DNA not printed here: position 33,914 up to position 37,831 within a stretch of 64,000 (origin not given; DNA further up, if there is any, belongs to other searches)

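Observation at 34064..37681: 1205-aa secreted amidase_2/PGRP + subtilisin S8 + FG-GAP protein encoded partly by near-identical 168-bp tandem repeats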

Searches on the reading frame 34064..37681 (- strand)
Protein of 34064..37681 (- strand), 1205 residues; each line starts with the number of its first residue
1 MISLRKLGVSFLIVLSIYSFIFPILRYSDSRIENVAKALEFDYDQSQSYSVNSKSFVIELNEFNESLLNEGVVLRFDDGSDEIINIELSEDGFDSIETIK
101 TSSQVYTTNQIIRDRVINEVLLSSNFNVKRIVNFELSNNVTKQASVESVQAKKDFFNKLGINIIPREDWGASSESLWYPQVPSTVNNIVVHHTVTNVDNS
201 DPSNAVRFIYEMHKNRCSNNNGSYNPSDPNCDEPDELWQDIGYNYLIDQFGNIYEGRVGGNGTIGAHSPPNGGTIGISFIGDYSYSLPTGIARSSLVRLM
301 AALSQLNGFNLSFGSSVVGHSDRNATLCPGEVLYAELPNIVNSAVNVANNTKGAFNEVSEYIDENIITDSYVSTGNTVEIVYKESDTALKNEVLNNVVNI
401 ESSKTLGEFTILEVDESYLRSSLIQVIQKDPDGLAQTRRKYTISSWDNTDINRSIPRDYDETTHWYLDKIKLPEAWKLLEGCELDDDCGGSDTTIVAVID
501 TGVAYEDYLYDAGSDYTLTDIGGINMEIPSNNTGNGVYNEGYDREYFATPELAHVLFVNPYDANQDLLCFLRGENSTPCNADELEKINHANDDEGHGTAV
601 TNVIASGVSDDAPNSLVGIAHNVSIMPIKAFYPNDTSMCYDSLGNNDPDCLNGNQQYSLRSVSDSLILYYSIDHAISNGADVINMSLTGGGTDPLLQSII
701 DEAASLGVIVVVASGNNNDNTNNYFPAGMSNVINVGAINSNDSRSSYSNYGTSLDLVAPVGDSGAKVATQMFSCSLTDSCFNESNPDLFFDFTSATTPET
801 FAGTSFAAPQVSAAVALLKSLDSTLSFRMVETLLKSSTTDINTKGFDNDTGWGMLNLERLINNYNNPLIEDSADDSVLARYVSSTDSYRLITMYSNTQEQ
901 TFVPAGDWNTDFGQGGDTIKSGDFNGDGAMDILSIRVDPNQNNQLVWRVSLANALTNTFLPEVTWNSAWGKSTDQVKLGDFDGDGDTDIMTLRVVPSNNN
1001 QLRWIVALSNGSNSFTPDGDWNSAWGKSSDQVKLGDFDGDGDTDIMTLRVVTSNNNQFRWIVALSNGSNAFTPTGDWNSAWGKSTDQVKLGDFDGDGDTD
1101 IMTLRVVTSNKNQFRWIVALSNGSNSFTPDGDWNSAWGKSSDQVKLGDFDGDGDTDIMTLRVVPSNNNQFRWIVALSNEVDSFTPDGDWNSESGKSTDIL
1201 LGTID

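Call 3: search_protein_families(library=pfam, proteins=[window:34064-37681:-], max_evalue=0.1)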
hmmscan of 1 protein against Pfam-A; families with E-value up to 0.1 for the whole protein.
window:34064-37681:- (1205 aa): 5 families
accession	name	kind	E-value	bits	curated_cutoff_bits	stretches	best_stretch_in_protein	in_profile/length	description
PF00082.27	Peptidase_S8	-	3e-36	125.6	21.8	1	493-853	3-288/288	Subtilase family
PF13517.12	FG-GAP_3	-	2.1e-21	76.7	26.9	5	980-1046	1-60/61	FG-GAP-like repeat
PF01510.30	Amidase_2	-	7.7e-14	52.6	26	1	184-331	4-131/131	N-acetylmuramoyl-L-alanine amidase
PF01839.29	FG-GAP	-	1.1e-07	32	22.1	0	1034-1046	7-19/37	FG-GAP repeat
PF17892.7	Cadherin_5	-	0.0016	18.7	26.5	0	1095-1135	34-73/98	Cadherin-like domain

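Call 4: search_protein_families(library=ncbifam, proteins=[window:34064-37681:-], max_evalue=0.1)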
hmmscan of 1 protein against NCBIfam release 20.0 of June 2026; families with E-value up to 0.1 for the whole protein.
window:34064-37681:- (1205 aa): 5 families
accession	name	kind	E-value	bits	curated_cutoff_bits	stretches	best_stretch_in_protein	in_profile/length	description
TIGR03921.1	T7SS_mycosin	equivalog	1e-38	133.4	278.75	1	582-867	38-291/353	type VII secretion-associated serine protease mycosin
NF033595.1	denti_PrtP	equivalog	3.2e-19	69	300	1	587-857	241-498/606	dentilisin complex serine proteinase subunit PrtP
NF049966.1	QH_SP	equivalog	2.7e-10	40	165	1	661-736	69-141/219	subtilisin-like serine protease QhpE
TIGR03895.1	protease_PatA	subfamily_domain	1.8e-07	30.3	421.05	1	664-753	42-134/606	PatA/PatG family cyanobactin maturation protease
NF047539.1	XAC2610_fam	domain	4.5e-05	23.8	35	0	920-960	2-41/89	XAC2610-related protein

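Call 9: find_homologous_proteins(query=window:34064-37681:-)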
Query window:34064-37681:- (1205 aa): 170 proteins with E <= 0.001 among 8000 candidates; the best 120 are listed.
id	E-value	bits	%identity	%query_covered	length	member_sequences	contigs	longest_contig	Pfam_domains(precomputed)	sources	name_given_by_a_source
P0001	0.0e+0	2721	100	100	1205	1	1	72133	PF01839.30,PF13517.13,PF01510.31,PF00082.28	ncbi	-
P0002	9.3e-265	900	43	89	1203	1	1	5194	PF01839.30,PF13517.13,PF01510.31,PF00082.28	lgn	-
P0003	1.4e-220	753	48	61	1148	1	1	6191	PF01510.31,PF00082.28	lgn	-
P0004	3.2e-214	732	47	67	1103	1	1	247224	PF18885.7,PF01510.31,PF00082.28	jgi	-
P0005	4.8e-212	725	48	59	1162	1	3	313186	PF01510.31,PF00082.28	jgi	jgi:hypothetical protein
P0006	1.4e-203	697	42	79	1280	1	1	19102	PF01839.30,PF12256.15,PF13517.13,PF01510.31,PF00082.28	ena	-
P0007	1.1e-191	658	46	59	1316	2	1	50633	PF01510.31,PF09458.17,PF00082.28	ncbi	-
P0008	3.1e-188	646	43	70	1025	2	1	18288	PF18885.7,PF01510.31,PF00082.28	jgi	jgi:subtilisin family serine protease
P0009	5.5e-182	626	44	65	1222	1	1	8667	PF01510.31,PF00082.28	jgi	jgi:hypothetical protein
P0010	1.3e-173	598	42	68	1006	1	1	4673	PF18885.7,PF01510.31,PF00082.28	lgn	-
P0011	2.5e-157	544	43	60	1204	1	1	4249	PF01510.31,PF00082.28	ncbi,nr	ncbi:S8 family serine peptidase, partial [Candidatus Dojkabacteria bacterium]|nr:S8 family serine pe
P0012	2.6e-43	166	28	82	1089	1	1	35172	PF01839.30,PF13517.13,PF06569.17,PF01510.31,PF00082.28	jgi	jgi:subtilisin family serine protease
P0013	4.8e-41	159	30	50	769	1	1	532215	PF01510.31,PF00082.28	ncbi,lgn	ncbi:MAG: S8 family serine peptidase [Candidatus Woykebacteria bacterium]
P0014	1.0e-28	118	34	34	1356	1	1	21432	PF22148.2,PF16158.12,PF00704.35,PF00082.28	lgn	-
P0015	4.3e-23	99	31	23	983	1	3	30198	PF08486.16,PF01510.31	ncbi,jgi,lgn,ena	ncbi:MAG: N-acetylmuramoyl-L-alanine amidase [Candidatus Paceibacterota bacterium]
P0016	1.6e-22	97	38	16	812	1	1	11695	PF01510.31,PF19077.7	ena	-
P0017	2.7e-20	90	33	16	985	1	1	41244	PF08486.16,PF01510.31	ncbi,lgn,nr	ncbi:MAG: N-acetylmuramoyl-L-alanine amidase [Candidatus Pacebacteria bacterium]|nr:N-acetylmuramoyl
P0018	5.3e-20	89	39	14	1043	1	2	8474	PF08486.16,PF01510.31,PF16158.12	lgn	-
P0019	1.1e-19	88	31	23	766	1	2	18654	PF01510.31,PF16158.12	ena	-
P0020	4.2e-19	86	32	20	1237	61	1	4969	PF01510.31,PF13620.13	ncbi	-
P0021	5.5e-19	86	37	15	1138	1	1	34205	PF08486.16,PF01510.31,PF13620.13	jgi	-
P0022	6.6e-19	86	37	14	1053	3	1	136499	PF08486.16,PF01510.31,PF16158.12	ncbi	-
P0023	6.7e-19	86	34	17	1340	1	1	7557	PF13715.13,PF08486.16,PF00404.25,PF17957.8,PF08308.18,PF01510.31,PF13620.13,PF17210.10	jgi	jgi:hypothetical protein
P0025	1.4e-18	84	39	15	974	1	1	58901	PF08486.16,PF01510.31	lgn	-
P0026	1.6e-18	84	38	15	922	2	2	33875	PF13457.13,PF01510.31,PF06347.20,PF23291.2,PF08239.18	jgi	jgi:uncharacterized protein YgiM (DUF1202 family)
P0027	2.1e-18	84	37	15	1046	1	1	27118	PF08486.16,PF01510.31,PF07705.18,PF16158.12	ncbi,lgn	-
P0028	2.6e-18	84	31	22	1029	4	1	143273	PF08486.16,PF01510.31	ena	-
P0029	4.7e-18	83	36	16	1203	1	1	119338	PF08486.16,PF01510.31,PF16158.12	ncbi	-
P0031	6.9e-18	82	37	15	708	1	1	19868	PF01510.31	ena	-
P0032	8.1e-18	82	37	15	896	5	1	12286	PF25275.2,PF01510.31,PF07705.18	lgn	-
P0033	1.4e-17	81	35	17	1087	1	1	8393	PF08486.16,PF01510.31,PF07705.18,PF16158.12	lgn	-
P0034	2.1e-17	81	28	20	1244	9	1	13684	PF08486.16,PF17957.8,PF01510.31,PF13620.13,PF19077.7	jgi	-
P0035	2.8e-17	80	36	15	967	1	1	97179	PF08486.16,PF01510.31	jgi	jgi:hypothetical protein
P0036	3.5e-17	80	37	15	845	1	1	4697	PF01510.31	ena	-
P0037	4.0e-17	80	36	15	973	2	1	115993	PF08486.16,PF25989.1,PF01510.31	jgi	jgi:peptidoglycan hydrolase-like amidase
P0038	4.1e-17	80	39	15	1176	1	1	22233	PF08310.18,PF08486.16,PF01510.31,PF27503.1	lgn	-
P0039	5.5e-17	79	38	15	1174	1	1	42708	PF08310.18,PF08486.16,PF01510.31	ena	-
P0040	5.9e-17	79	37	15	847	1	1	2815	PF25275.2,PF01510.31,PF07705.18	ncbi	ncbi:MAG: N-acetylmuramoyl-L-alanine amidase, partial [Chloroflexia bacterium]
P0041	6.1e-17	79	34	15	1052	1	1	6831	PF08486.16,PF01510.31,PF16158.12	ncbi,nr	ncbi:hypothetical protein GF376_01035 [Candidatus Peregrinibacteria bacterium]|nr:hypothetical prote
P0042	7.4e-17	79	39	15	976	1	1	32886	PF08486.16,PF01510.31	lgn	-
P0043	1.5e-16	78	36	15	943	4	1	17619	PF01510.31,PF06347.20,PF08239.18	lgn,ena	-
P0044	1.7e-16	78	36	16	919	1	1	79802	PF01510.31,PF06347.20,PF08239.18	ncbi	ncbi:hypothetical protein BH23CHL5_BH23CHL5_04240 [soil metagenome]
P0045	1.7e-16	78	30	22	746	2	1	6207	PF01510.31,PF13620.13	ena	-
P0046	2.0e-16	77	37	15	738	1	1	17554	PF01510.31,PF16158.12,PF27503.1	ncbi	ncbi:N-acetylmuramoyl-L-alanine amidase [Patescibacteria group bacterium]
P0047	2.2e-16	77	34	16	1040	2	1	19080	PF08486.16,PF01510.31,PF16158.12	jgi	jgi:hypothetical protein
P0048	2.6e-16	77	37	15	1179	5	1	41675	PF08310.18,PF08486.16,PF01510.31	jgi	jgi:uncharacterized protein with LGFP repeats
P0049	2.9e-16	77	35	15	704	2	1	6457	PF01510.31,PF13620.13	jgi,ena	-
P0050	2.9e-16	77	36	16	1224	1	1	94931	PF08486.16,PF01510.31,PF16158.12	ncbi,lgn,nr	ncbi:N-acetylmuramoyl-L-alanine amidase [Candidatus Peregrinibacteria bacterium]|nr:N-acetylmuramoyl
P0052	3.5e-16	77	33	19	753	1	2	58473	PF01510.31,PF13620.13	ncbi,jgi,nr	ncbi:MAG: N-acetylmuramoyl-L-alanine amidase [Anaerolineae bacterium]|jgi:hypothetical protein|nr:N-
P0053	4.6e-16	76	33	18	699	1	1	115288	PF01510.31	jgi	jgi:hypothetical protein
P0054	5.4e-16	76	30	25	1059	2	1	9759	PF08486.16,PF01510.31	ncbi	-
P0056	6.1e-16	76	37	15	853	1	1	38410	PF01510.31,PF06347.20,PF08239.18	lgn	-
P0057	7.4e-16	75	33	17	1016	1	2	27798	PF01510.31,PF06347.20,PF08239.18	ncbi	ncbi:MAG: SH3 domain-containing protein [Thermomicrobiales bacterium]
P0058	7.4e-16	75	37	15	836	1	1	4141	PF01510.31,PF07705.18,PF27503.1,PF06832.19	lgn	-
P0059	9.0e-16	75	36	15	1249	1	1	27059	PF17957.8,PF02638.22,PF01510.31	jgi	jgi:uncharacterized lipoprotein YddW (UPF0748 family)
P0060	1.0e-15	75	36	14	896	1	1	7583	PF08486.16,PF01510.31,PF16158.12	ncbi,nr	ncbi:SpoIID/LytB domain-containing protein [Candidatus Peregrinibacteria bacterium]|nr:SpoIID/LytB d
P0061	1.4e-15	74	35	15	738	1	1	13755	PF01510.31,PF16158.12,PF27503.1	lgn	-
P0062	1.8e-15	74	25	25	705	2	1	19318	PF01510.31,PF08239.18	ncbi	-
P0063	1.8e-15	74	36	15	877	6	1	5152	PF17957.8,PF01510.31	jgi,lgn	jgi:hypothetical protein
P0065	2.3e-15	74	31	19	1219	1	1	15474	PF08486.16,PF01510.31,PF16158.12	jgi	jgi:hypothetical protein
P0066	2.6e-15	74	33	18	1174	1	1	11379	PF08486.16,PF01510.31,PF16158.12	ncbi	-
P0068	2.8e-15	74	37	14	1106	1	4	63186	PF08486.16,PF01510.31,PF07705.18,PF16158.12,PF27503.1,PF22544.3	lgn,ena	-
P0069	4.3e-15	73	35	15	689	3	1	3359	PF01510.31,PF06347.20,PF08239.18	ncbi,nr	ncbi:MAG TPA: SH3 domain-containing protein, partial [Thermomicrobiales bacterium]|nr:SH3 domain-con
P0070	4.3e-15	73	25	29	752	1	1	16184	PF01510.31,PF13620.13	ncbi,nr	ncbi:MAG: N-acetylmuramoyl-L-alanine amidase [Anaerolineae bacterium]|nr:N-acetylmuramoyl-L-alanine 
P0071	4.5e-15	73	30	21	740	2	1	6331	PF01510.31,PF07705.18,PF16158.12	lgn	-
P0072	4.7e-15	73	35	15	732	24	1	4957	PF01510.31,PF16158.12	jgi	jgi:hypothetical protein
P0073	5.2e-15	73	36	15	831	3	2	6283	PF01510.31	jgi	jgi:hypothetical protein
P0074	5.4e-15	73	35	15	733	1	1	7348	PF01510.31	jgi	jgi:hypothetical protein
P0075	7.1e-15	72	31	18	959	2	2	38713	PF01510.31,PF27503.1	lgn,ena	-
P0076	7.6e-15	72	31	17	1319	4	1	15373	PF08486.16,PF17957.8,PF01510.31,PF19077.7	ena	-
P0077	1.1e-14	72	35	15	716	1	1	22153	PF17957.8,PF01510.31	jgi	-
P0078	1.1e-14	71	35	15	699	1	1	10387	PF17957.8,PF01510.31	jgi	-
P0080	1.3e-14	71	37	14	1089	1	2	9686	PF08486.16,PF01510.31,PF16158.12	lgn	-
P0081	1.7e-14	71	26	31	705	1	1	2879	PF01510.31,PF06347.20,PF08239.18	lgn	-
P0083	2.0e-14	71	31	18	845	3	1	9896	PF01510.31,PF06347.20,PF08239.18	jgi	jgi:uncharacterized protein YgiM (DUF1202 family)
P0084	3.0e-14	70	29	22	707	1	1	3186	PF01510.31,PF06347.20,PF08239.18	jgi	jgi:hypothetical protein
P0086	4.6e-14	69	31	16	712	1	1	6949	PF01510.31,PF08239.18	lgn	-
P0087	4.7e-14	69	34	20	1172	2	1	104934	PF08486.16,PF16116.11,PF01510.31,PF16158.12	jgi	jgi:peptidoglycan hydrolase-like amidase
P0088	1.6e-13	68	29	25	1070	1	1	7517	PF08486.16,PF01510.31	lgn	-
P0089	3.7e-13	66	33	16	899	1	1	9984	PF17957.8,PF01510.31,PF07705.18,PF19077.7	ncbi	ncbi:MAG: N-acetylmuramoyl-L-alanine amidase [Anaerolineae bacterium]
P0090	4.6e-13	66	31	21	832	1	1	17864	PF08486.16,PF01510.31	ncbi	-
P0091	4.8e-13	66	35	15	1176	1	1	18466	PF08486.16,PF16116.11,PF01510.31,PF07705.18,PF16158.12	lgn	-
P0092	6.1e-13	66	33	16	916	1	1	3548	PF01510.31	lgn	-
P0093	6.2e-13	66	34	15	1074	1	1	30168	PF08486.16,PF01510.31,PF16158.12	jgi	jgi:hypothetical protein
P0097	1.0e-12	65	34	15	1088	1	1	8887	PF01510.31,PF06347.20,PF08239.18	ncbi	-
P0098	1.1e-12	65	31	18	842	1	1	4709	PF01510.31,PF06347.20,PF08239.18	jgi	jgi:uncharacterized protein YgiM (DUF1202 family)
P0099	1.5e-12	65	35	15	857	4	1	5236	PF01510.31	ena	-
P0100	1.5e-12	64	33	18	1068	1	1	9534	PF08486.16,PF01510.31,PF16158.12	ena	-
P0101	1.7e-12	64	34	16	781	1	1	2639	PF01510.31,PF16158.12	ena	-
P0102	1.7e-12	64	37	14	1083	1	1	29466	PF08486.16,PF01510.31,PF16158.12,PF27503.1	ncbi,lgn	-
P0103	1.8e-12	64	30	19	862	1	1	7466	PF01510.31,PF06347.20,PF08239.18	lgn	-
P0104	2.9e-12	64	30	21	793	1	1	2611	PF01510.31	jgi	jgi:hypothetical protein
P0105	3.0e-12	63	31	16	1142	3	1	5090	PF25059.2,PF25275.2,PF01510.31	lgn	-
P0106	3.2e-12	63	37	14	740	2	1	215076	PF01510.31,PF16158.12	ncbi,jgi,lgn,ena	ncbi:MAG: N-acetylmuramoyl-L-alanine amidase [Patescibacteria group bacterium]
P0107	4.0e-12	63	33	13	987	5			PF01510.31,PF07705.18,PF16158.12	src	-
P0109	5.4e-12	63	31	17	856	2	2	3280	PF01510.31,PF06347.20,PF08239.18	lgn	-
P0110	8.0e-12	62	34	15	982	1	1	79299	PF19190.7,PF01510.31,PF16158.12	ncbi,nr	ncbi:MAG: N-acetylmuramoyl-L-alanine amidase [Chloroflexi bacterium]|nr:N-acetylmuramoyl-L-alanine a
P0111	1.1e-11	62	33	15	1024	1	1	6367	PF01510.31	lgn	-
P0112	1.2e-11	61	33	17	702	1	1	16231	PF01510.31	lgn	-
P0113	1.2e-11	61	35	15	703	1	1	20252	PF01510.31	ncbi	-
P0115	3.3e-11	60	27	23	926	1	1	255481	PF01510.31,PF06347.20,PF08239.18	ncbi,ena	-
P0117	5.4e-11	59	32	15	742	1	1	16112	PF01510.31,PF16158.12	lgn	-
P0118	6.0e-11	59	30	16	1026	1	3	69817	PF08486.16,PF01510.31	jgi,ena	-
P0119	6.5e-11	59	32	20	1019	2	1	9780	PF08486.16,PF01510.31,PF27503.1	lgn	-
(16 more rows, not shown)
